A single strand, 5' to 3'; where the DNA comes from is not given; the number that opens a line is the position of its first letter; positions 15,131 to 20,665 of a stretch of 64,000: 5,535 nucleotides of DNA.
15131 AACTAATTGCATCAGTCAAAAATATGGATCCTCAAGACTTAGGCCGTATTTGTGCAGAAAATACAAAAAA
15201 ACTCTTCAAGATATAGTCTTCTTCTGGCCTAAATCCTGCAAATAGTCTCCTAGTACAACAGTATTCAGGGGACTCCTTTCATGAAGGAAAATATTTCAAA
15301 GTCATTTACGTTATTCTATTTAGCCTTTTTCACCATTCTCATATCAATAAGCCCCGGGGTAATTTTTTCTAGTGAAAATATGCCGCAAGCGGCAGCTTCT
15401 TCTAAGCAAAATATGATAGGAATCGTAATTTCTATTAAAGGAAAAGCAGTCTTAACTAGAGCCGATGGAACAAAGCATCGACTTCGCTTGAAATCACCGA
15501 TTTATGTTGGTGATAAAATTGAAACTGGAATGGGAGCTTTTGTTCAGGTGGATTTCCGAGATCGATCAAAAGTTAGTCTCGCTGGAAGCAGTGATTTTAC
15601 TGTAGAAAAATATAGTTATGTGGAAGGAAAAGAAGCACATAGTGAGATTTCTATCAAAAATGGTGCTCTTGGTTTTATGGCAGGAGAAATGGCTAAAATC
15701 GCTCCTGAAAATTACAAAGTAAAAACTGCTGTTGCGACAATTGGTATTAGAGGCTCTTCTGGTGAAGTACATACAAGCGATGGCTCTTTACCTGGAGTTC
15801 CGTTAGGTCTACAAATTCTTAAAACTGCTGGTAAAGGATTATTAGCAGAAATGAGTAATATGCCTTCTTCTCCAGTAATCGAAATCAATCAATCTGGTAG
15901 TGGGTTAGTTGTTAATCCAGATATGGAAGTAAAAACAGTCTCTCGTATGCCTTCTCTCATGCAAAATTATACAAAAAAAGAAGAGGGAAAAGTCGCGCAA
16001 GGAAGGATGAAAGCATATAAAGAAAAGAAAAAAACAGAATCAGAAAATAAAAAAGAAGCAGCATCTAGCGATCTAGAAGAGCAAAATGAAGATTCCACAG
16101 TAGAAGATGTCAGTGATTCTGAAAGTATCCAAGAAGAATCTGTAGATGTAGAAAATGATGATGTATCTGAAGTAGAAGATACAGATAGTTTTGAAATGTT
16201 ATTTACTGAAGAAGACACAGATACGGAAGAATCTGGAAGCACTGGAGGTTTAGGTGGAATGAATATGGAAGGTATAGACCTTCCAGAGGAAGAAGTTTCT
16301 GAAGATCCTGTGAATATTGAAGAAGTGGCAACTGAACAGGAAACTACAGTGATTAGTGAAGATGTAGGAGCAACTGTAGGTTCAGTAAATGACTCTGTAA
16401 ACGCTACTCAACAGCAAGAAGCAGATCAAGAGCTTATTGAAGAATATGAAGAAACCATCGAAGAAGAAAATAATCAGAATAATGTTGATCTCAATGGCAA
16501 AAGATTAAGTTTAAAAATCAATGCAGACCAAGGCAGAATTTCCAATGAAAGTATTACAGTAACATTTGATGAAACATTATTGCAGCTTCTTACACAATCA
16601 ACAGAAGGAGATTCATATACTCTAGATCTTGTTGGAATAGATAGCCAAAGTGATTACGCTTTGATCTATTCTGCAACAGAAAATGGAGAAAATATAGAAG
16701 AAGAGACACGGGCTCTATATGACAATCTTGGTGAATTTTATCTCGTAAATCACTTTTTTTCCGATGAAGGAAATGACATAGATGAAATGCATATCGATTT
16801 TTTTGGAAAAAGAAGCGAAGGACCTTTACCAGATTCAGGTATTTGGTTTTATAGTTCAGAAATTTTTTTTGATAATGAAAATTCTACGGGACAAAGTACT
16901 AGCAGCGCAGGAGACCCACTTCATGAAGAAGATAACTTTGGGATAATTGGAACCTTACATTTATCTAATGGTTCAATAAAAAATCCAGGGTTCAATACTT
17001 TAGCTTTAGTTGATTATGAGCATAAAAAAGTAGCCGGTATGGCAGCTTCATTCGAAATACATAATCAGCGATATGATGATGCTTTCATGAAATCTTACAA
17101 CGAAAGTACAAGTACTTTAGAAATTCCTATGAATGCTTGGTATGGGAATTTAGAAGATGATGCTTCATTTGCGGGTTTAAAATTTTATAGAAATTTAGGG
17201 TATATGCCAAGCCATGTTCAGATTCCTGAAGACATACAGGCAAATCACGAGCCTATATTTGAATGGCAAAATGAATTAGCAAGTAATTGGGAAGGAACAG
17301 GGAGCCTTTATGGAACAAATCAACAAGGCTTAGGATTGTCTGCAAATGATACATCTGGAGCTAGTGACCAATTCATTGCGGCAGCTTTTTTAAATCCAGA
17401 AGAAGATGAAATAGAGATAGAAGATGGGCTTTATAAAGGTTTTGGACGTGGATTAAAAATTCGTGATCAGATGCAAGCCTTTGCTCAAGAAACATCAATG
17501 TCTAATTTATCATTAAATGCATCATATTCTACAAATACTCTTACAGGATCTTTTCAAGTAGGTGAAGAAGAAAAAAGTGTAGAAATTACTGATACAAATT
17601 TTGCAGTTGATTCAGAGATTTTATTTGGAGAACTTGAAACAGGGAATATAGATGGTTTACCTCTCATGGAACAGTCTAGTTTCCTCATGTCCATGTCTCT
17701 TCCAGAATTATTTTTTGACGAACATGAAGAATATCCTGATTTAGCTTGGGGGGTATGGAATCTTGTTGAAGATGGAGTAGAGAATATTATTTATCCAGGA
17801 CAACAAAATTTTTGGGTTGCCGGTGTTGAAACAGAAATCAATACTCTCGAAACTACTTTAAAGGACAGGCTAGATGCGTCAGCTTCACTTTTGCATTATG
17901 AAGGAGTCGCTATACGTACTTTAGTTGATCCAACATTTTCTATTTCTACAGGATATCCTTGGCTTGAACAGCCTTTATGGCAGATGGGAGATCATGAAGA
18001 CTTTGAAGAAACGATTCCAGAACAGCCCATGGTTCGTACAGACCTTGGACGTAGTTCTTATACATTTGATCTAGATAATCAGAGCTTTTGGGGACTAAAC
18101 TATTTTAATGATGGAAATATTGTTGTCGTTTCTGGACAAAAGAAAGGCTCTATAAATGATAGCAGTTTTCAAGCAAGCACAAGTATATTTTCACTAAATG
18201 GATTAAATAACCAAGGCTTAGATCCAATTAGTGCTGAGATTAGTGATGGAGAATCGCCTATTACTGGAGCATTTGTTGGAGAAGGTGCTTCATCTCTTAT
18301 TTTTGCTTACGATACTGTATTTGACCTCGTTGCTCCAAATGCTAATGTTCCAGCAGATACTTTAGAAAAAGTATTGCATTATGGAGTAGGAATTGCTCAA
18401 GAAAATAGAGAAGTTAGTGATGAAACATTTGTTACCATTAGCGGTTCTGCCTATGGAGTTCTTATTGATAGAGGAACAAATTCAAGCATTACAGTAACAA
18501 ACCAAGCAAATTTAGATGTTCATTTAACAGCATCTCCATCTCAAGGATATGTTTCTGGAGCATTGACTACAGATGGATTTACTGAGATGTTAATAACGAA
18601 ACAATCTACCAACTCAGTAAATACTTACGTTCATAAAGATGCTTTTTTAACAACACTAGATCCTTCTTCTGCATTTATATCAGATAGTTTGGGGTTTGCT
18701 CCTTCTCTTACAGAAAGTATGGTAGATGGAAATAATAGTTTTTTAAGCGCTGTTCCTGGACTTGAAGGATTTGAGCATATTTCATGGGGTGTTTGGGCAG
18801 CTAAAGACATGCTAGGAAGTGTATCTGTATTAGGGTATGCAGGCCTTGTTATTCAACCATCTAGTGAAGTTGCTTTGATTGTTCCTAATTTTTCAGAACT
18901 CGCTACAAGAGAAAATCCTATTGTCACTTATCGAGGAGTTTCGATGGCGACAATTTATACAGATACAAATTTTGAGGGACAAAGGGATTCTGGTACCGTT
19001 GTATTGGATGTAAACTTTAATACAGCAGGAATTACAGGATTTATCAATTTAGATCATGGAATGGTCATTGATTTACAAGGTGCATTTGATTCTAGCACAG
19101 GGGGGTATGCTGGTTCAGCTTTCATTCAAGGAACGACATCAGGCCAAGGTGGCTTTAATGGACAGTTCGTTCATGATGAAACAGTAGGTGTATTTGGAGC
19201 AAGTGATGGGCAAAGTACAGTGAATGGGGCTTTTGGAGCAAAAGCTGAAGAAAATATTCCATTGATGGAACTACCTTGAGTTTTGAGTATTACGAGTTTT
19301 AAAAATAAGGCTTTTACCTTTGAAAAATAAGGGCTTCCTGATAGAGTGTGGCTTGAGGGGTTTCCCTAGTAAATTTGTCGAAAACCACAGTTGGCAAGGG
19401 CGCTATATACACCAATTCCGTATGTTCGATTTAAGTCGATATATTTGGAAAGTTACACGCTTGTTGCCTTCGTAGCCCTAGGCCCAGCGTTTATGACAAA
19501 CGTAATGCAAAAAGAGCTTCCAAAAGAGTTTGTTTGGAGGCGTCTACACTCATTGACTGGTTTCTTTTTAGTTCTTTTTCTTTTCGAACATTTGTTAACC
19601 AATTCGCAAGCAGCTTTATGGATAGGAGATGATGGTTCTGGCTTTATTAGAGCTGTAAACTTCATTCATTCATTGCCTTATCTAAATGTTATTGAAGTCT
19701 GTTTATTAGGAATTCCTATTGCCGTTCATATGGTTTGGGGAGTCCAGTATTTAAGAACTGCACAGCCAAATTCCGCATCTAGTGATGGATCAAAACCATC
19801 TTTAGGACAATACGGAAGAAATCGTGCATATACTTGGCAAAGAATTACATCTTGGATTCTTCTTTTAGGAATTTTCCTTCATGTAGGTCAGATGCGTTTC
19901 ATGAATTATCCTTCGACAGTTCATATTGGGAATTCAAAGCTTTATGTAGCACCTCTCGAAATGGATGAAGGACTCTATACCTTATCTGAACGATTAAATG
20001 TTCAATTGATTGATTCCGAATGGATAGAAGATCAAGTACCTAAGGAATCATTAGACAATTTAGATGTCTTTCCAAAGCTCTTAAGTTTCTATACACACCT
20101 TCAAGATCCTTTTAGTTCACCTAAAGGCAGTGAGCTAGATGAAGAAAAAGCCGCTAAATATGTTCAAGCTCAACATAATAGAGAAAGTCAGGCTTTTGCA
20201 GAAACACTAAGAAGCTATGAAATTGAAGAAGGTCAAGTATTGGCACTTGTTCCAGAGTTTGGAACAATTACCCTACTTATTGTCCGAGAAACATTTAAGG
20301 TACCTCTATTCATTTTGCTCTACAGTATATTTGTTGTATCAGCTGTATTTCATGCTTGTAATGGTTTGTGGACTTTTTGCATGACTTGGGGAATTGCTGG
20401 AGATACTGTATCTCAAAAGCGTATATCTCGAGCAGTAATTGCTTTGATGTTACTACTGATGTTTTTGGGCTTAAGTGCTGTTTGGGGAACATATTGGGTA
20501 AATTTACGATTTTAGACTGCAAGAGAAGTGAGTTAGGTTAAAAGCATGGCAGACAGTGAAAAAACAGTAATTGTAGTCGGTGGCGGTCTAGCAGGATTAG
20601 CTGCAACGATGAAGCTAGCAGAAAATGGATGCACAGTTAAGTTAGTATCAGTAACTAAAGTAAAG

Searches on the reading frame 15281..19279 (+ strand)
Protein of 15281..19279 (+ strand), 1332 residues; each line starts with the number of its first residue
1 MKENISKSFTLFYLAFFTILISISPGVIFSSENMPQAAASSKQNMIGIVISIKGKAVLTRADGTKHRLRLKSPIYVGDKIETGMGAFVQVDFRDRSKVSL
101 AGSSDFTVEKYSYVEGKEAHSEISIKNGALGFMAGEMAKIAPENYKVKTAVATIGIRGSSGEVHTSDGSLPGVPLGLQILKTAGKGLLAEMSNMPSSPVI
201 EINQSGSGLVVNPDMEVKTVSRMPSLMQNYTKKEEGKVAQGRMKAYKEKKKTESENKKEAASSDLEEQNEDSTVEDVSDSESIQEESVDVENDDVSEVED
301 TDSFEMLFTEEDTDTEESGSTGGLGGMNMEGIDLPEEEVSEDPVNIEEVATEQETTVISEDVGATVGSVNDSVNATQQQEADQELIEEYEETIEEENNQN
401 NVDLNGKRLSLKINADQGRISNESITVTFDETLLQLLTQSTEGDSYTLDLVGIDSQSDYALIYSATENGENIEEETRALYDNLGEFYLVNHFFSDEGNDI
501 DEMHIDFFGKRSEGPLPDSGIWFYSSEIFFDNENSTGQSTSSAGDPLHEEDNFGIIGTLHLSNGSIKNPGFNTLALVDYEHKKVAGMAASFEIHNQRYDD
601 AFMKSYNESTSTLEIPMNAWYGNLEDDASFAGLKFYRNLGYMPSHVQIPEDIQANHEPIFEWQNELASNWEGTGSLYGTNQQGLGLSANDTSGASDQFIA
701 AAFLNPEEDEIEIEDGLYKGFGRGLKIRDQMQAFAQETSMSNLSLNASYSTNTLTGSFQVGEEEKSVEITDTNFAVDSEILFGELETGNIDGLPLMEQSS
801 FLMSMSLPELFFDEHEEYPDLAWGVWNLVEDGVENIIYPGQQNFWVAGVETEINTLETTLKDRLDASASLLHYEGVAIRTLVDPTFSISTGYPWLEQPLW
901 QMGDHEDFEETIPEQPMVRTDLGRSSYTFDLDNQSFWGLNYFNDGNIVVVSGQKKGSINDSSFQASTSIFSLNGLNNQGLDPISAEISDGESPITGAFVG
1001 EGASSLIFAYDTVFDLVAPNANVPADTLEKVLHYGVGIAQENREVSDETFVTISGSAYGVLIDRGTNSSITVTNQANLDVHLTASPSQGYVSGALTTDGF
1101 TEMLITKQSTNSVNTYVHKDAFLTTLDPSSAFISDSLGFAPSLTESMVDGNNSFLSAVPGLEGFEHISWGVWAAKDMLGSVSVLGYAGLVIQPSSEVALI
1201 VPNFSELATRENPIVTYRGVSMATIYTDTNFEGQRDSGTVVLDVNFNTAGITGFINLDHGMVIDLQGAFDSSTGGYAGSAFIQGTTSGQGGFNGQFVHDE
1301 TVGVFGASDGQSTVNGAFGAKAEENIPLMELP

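Call 18: search_protein_families(library=pfam, proteins=[window:15281-19279:+], max_evalue=0.0001)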
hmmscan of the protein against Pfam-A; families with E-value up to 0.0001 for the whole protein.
window:15281-19279:+ (1332 aa): 1 family
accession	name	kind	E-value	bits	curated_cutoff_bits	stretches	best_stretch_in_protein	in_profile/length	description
PF04773.18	FecR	-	1.4e-09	38.7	24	1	78-169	1-86/97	FecR protein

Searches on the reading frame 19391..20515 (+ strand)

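Call 18: search_protein_families(library=pfam, proteins=[window:19391-20515:+], max_evalue=0.0001)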
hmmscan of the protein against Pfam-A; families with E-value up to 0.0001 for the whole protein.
window:19391-20515:+ (374 aa): 1 family
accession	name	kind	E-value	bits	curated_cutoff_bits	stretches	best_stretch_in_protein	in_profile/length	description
PF01127.27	Sdh_cyt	-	1.7e-06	28.6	25.8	0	299-358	61-120/122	Succinate dehydrogenase/Fumarate reductase transmembrane subunit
